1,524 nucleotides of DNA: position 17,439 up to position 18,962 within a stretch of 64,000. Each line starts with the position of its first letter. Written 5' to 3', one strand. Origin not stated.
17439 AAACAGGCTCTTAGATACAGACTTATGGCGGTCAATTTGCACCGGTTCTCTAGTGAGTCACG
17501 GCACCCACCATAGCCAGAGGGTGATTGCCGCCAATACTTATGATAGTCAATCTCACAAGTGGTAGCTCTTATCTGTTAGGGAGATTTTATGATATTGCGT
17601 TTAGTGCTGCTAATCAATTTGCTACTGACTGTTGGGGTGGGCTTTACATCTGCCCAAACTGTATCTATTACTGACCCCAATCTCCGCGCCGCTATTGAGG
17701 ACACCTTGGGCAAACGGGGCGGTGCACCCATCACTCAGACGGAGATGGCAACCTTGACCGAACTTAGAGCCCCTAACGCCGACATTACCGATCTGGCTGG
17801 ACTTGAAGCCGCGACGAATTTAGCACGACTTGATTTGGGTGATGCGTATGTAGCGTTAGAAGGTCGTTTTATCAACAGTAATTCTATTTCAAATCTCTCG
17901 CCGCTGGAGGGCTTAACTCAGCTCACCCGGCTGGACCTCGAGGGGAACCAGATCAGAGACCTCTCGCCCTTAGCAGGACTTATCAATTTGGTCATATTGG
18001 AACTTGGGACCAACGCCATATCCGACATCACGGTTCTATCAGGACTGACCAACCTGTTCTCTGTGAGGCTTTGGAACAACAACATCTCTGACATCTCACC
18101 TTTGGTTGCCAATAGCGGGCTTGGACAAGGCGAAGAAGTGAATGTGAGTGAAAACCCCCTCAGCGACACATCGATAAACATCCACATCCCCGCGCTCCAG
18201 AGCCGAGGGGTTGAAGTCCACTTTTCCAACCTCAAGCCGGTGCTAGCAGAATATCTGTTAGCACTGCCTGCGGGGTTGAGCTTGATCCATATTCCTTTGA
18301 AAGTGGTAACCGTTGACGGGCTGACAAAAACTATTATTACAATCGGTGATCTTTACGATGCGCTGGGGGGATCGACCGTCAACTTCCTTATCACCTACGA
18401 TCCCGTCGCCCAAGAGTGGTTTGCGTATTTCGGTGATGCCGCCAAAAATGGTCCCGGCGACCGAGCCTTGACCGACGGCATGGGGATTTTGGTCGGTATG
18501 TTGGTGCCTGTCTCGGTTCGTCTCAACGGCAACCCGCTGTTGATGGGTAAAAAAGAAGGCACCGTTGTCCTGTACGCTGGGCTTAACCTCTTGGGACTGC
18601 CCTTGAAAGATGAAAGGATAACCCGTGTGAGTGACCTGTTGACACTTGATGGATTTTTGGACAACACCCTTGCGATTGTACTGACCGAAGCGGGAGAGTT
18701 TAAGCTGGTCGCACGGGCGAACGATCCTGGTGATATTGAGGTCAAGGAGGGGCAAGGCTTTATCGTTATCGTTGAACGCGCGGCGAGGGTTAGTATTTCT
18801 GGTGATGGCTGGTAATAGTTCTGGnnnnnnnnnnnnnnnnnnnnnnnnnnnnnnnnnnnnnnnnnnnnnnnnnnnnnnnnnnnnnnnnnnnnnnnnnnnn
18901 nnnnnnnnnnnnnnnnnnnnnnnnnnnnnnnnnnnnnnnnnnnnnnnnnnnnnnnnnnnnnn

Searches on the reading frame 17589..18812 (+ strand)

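Call 80: search_protein_families(library=pfam, proteins=[window:17589-18812:+], max_evalue=0.00001)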
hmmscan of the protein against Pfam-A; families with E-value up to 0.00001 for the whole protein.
window:17589-18812:+ (408 aa): 2 families
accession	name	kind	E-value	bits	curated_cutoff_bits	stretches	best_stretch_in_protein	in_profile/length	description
PF12799.13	LRR_4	-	3e-17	62.7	27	2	110-151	1-43/44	Leucine Rich repeats (2 copies)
PF23952.1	LRR_EndoS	-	8.8e-06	26.4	27.9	0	28-126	2-98/116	Endo-beta-N-acetylglucosaminidase EndoS LRR domain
